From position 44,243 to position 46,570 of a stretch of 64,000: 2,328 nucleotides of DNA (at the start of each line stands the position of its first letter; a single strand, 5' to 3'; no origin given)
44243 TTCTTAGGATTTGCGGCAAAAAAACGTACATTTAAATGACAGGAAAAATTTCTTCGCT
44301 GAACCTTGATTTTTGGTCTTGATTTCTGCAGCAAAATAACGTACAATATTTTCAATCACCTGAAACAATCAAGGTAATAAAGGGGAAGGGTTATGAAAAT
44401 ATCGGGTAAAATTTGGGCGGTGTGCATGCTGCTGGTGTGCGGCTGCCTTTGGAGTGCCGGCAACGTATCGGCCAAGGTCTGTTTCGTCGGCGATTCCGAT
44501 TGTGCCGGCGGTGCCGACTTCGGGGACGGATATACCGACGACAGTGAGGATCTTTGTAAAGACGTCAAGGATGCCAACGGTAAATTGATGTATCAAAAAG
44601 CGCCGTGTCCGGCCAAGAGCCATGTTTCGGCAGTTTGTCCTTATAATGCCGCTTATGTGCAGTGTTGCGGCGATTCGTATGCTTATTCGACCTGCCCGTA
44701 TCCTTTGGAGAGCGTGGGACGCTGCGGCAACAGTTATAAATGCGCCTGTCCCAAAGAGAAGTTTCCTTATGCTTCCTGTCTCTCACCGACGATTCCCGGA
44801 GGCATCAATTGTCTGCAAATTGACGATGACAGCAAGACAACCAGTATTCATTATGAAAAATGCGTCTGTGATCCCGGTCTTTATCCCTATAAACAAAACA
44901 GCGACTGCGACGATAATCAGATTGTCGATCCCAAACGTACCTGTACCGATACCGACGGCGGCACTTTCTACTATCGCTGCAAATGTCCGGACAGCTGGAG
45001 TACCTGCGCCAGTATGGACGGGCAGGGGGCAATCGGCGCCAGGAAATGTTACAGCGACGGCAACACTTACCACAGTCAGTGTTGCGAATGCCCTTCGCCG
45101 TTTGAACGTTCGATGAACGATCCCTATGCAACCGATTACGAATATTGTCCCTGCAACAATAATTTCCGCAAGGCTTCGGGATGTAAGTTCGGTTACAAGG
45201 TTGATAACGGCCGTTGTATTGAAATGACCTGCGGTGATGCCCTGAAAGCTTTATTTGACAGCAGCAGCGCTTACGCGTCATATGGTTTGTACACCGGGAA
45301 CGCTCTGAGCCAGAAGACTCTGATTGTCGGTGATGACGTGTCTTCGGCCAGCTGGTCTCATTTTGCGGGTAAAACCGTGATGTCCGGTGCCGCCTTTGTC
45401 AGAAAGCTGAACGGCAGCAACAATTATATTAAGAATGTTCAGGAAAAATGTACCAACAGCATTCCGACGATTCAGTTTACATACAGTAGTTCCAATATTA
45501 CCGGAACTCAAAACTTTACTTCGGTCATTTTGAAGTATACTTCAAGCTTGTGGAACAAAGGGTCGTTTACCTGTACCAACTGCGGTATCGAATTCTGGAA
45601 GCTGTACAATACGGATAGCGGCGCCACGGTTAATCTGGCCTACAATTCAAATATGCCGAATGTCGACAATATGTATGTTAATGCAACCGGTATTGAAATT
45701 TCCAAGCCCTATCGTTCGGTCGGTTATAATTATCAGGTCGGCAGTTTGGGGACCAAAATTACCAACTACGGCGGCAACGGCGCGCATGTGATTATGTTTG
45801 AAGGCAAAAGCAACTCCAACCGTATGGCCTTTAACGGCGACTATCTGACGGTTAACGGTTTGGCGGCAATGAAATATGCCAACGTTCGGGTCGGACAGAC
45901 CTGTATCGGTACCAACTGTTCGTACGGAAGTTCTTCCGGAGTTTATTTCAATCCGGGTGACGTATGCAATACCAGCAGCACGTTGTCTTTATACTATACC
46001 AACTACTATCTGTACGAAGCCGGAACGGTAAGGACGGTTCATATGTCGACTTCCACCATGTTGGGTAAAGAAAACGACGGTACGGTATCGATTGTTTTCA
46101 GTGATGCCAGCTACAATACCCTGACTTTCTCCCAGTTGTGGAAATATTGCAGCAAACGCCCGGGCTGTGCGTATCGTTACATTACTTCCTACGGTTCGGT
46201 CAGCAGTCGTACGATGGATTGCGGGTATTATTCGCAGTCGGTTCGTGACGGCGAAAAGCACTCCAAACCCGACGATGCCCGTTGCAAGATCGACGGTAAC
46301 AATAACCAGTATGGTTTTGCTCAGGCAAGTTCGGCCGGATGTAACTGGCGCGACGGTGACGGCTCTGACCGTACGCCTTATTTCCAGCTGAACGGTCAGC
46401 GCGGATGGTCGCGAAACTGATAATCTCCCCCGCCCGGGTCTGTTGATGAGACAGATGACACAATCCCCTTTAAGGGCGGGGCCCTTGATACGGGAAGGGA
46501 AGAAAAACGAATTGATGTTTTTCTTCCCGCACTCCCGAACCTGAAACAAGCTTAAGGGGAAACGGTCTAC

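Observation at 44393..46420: Secreted 675-aa protein with an extremely cysteine-dense N-terminal domain and an Asn/Ser/Thr/Tyr-rich C-terminal domain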

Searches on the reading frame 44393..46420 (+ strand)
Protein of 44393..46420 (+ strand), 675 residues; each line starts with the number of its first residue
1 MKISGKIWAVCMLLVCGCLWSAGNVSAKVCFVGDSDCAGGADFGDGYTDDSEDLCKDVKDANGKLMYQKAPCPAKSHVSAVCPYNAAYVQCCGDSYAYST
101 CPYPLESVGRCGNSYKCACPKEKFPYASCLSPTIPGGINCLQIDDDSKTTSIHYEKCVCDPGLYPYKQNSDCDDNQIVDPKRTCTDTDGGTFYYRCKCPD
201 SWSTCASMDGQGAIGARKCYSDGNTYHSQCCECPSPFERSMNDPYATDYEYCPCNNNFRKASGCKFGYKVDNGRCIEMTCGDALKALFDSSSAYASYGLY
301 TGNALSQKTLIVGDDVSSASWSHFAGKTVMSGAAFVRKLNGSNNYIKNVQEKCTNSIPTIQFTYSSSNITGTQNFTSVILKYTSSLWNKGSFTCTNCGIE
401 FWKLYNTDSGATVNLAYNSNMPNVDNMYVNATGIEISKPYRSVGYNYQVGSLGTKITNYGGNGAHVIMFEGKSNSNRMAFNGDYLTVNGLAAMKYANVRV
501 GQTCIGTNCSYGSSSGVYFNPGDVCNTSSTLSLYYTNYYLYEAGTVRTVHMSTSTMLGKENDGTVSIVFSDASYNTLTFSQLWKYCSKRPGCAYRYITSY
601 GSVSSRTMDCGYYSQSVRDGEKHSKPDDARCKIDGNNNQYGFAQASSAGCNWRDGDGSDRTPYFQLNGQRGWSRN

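Call 5: search_protein_families(library=pfam, proteins=[window:44393-46420:+], max_evalue=10)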
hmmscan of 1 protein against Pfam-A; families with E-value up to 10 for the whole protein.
window:44393-46420:+ (675 aa): 0 families

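Call 6: search_protein_families(library=ncbifam, proteins=[window:44393-46420:+], max_evalue=10)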
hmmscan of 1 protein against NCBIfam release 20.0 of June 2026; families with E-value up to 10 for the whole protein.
window:44393-46420:+ (675 aa): 1 family
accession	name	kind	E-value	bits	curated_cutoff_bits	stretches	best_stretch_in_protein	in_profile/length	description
NF053582.1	motif_MiiA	domain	0.1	12.3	24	1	561-578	5-22/27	MiiA motif-containing surface protein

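Call 8: find_homologous_proteins(query=window:44393-46420:+, max_evalue=0.001)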
Query window:44393-46420:+ (675 aa): 18 proteins with E <= 0.001 among 3773 candidates.
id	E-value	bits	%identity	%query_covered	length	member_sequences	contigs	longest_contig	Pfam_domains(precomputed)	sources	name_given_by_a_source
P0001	0.0e+0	1570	98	100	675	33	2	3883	-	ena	-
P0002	3.0e-101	358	38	90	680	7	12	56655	-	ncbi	-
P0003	9.5e-99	350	37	94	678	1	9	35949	-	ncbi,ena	-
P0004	8.5e-88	314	35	93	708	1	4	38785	-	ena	-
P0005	1.7e-80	290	35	90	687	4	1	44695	-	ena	-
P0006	9.0e-78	281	39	62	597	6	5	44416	-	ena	-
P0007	7.6e-58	215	41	46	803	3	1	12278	-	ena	-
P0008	5.0e-55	205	41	46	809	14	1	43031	-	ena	-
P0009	5.9e-55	205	37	53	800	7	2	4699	-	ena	-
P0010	6.7e-55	205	37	54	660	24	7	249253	-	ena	-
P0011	2.0e-53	200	38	49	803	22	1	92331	-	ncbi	-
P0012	5.3e-53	199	38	49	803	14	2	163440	-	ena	-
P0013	6.4e-53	198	34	68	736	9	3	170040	-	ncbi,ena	-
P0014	1.3e-45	174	41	42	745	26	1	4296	-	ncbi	-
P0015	1.6e-45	174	40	42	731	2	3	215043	-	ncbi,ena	-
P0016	3.1e-36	143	43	37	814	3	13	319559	-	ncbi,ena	-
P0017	5.3e-34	136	35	50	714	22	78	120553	-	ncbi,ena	-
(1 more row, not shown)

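Call 11: find_related_loci(query=A1, collection=genome_contigs, flank=8000)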
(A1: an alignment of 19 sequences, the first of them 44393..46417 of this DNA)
Query A1 (675 aa) in genome_contigs; peptide patterns used: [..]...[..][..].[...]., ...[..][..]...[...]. (x = any residue, [..] = any of these).
65 stretches matched a pattern; 28 encode a relative of the query (tblastn E <= 1e-3); 28 distinct loci.
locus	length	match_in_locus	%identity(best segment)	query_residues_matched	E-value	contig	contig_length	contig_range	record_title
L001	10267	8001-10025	98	1-675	0e+0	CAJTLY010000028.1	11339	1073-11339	MAG TPA_asm: uncultured Alphaproteobacteria bacterium isolate MGBC103387 genome assembly, contig: MGBC103387.28, whole g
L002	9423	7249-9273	97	1-675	0e+0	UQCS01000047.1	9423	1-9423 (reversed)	uncultured Azospirillum sp. isolate UMGS149 genome assembly, contig: NODE_2001_length_9423_cov_5.918553, whole genome sh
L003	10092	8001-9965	37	1-636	3e-107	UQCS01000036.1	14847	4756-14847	uncultured Azospirillum sp. isolate UMGS149 genome assembly, contig: NODE_1089_length_14847_cov_6.111141, whole genome s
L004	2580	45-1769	36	1-558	3e-87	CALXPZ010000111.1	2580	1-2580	MAG: uncultured Alphaproteobacteria bacterium isolate E20__bin236 genome assembly, contig: E20__k127_6228934, whole geno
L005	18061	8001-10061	33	1-666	5e-74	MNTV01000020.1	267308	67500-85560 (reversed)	MAG: Azospirillum sp. 51_20 Ley3_66761_scaffold_239, whole genome shotgun sequence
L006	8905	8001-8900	42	1-288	7e-55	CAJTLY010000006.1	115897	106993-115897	MAG TPA_asm: uncultured Alphaproteobacteria bacterium isolate MGBC103387 genome assembly, contig: MGBC103387.6, whole ge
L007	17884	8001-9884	38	1-605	3e-111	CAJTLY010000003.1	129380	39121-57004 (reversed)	MAG TPA_asm: uncultured Alphaproteobacteria bacterium isolate MGBC103387 genome assembly, contig: MGBC103387.3, whole ge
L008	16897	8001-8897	40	1-284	1e-47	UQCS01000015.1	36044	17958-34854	uncultured Azospirillum sp. isolate UMGS149 genome assembly, contig: NODE_285_length_36044_cov_6.022507, whole genome sh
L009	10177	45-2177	36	1-574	2e-48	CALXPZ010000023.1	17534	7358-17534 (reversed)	MAG: uncultured Alphaproteobacteria bacterium isolate E20__bin236 genome assembly, contig: E20__k127_6230186, whole geno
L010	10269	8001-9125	35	1-336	7e-46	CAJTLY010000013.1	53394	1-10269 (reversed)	MAG TPA_asm: uncultured Alphaproteobacteria bacterium isolate MGBC103387 genome assembly, contig: MGBC103387.13, whole g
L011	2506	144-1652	29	7-454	9e-38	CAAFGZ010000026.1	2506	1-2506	MAG TPA_asm: Alphaproteobacteria bacterium, isolate HGM16772, WGS project CAAFGZ010000000 data, contig: SRS146812_107_k9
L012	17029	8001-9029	33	1-322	6e-37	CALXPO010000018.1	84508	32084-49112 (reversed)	MAG: uncultured Alphaproteobacteria bacterium isolate E30__bin94 genome assembly, contig: E30__k127_4615789, whole genom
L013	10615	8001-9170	31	1-348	3e-35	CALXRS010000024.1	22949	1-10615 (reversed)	MAG: uncultured Alphaproteobacteria bacterium isolate BRZ_KK__bin28 genome assembly, contig: BRZ_KK__NODE_3369_length_22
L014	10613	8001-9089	31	1-323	6e-35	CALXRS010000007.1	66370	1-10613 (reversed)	MAG: uncultured Alphaproteobacteria bacterium isolate BRZ_KK__bin28 genome assembly, contig: BRZ_KK__NODE_693_length_663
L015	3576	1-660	38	1-230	1e-32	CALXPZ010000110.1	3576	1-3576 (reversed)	MAG: uncultured Alphaproteobacteria bacterium isolate E20__bin236 genome assembly, contig: E20__k127_7121155, whole geno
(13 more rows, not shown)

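Call 13: find_homologous_proteins(query=A1, max_evalue=0.001)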
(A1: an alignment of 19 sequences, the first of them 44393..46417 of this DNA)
Query A1 (19 sequences) (675 aa, profile of the alignment): 18 proteins with E <= 0.001 among 5357 candidates.
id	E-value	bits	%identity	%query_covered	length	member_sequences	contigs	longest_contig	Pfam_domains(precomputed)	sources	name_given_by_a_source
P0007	2.9e-255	868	41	46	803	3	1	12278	-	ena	-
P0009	1.3e-254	866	37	53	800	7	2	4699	-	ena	-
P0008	7.2e-254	863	41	46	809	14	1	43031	-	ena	-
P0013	2.4e-251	855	34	68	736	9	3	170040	-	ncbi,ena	-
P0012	7.9e-251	853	38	49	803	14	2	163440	-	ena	-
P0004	1.5e-248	846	35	93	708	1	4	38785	-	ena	-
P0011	6.4e-245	834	38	49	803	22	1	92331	-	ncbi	-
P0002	1.8e-243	829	38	90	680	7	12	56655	-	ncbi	-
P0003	1.9e-239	816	37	94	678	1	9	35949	-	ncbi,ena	-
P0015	1.1e-209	717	40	42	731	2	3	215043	-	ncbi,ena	-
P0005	1.9e-206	707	35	90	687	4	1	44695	-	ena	-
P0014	2.1e-205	703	41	42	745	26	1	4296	-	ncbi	-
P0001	1.2e-195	671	98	100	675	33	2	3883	-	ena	-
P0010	3.2e-193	663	37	54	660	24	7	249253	-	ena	-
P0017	3.0e-170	587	35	50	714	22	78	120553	-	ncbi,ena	-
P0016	8.6e-124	433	43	37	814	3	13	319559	-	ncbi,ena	-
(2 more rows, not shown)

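Call 14: search_solved_structures(query=A1, max_evalue=10)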
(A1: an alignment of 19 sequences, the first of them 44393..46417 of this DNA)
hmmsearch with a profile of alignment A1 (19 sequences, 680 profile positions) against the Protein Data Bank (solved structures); distinct sequences matched with E-value up to 10: 0.

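Call 28: predict_structure(alignment_id=A1)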
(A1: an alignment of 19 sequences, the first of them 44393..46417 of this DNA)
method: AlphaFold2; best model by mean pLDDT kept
length: 675 residues; sequences in the alignment: 19
mean_pLDDT: 65.0   pTM: 0.59
mean pLDDT of the five models: 65.0, 64.3, 63.5, 62.4, 62.1
residues with pLDDT >= 90: 134; 70-90: 215; 50-70: 99; < 50: 227
segments of 3 or more residues with pLDDT < 50: 1-60, 62-117, 460-463, 511-524, 562-576, 579-589, 609-630, 635-675
pLDDT, mean of each block of 10 residues (from residue 1): 36 37 29 30 27 38 42 31 26 27 29 45 63 60 57 69 77 85 79 85 66 70 80 73 85 79 91 92 94 91 92 93 91 91 89 91 70 92 86 94 85 93 93 89 95 68 72 92 85 89 71 33 53 77 68 65 39 44 45 72 67 31 33 45 29 31 29 25
secondary structure, 60 per line:
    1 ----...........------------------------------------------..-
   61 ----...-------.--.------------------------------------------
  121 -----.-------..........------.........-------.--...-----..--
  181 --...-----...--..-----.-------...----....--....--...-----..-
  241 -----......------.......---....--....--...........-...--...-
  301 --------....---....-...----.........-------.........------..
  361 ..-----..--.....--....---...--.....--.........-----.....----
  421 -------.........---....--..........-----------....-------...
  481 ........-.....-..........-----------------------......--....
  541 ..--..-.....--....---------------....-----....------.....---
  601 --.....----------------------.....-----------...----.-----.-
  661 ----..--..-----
elements in order (helices of 4 or more, strands of 3 or more residues): H5-15 E65-67 E134-143 E150-158 E183-185 E191-193 E211-213 E218-221 E224-227 E230-232 E246-251 E258-264 E268-271 E274-277 H280-290 E297-299 E309-312 E316-319 E328-331 H332-336 H344-352 E359-362 E372-376 E379-382 E386-388 E391-395 E398-406 E412-416 E428-436 E440-443 E446-455 E467-470 E478-488 E490-494 E496-505 E529-534 E537-542 E548-552 E555-558 E574-577 E583-586 E593-597 E603-607 E630-634

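Call 29: search_protein_representatives(alignment_id=A1)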
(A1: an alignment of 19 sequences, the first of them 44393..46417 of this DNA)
Query: 19 sequences, 680 profile positions. Proteins with E-value up to 0.001 (for the whole library): 132; up to 1e-10: 86; up to 1e-30: 58. The best 132 are listed.
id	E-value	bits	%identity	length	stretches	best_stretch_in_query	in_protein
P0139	2.1e-210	717.9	-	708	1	1-678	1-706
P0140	1.3e-199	682.2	-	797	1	1-677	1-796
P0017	9.7e-171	586.8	-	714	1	1-619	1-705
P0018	5.0e-165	567.9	-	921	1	2-675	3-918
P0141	7.1e-154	531.1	-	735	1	1-677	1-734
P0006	2.2e-150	519.6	-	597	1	1-610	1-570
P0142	4.2e-146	505.4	-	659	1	1-609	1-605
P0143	5.1e-131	455.5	-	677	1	1-655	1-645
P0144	8.1e-131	454.9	-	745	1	15-573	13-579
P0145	2.8e-121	423.4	-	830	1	1-663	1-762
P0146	7.0e-119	415.4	-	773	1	1-656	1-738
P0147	1.4e-113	397.9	-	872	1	16-622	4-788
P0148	2.4e-112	393.8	-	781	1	14-677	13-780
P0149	1.3e-111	391.4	-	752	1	2-652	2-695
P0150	5.4e-111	389.4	-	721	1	1-666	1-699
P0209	1.9e-21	93.5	-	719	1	27-579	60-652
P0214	1.9e-15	73.6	-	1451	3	11-253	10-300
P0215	3.0e-15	72.9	-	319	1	26-291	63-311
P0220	3.1e-14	69.6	-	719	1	27-581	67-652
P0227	2.6e-09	53.3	-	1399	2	19-307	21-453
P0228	3.1e-09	53.1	-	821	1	51-274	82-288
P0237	5.4e-08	49.0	-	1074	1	54-264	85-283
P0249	2.3e-06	43.6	-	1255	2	19-301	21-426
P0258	1.8e-05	40.6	-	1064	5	164-239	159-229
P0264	2.9e-04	36.6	-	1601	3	382-525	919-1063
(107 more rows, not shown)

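Call 48: search_protein_families(library=pfam, proteins=[L007:6710-7810:+], max_evalue=0.00001)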
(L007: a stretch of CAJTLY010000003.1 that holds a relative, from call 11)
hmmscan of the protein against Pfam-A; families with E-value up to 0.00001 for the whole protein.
L007:6710-7810:+ (366 aa): 1 family
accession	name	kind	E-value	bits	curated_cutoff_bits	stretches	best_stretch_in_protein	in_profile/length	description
PF00528.27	BPD_transp_1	-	6.4e-33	114.5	26.4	1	152-360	1-182/184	Binding-protein-dependent transport system inner membrane component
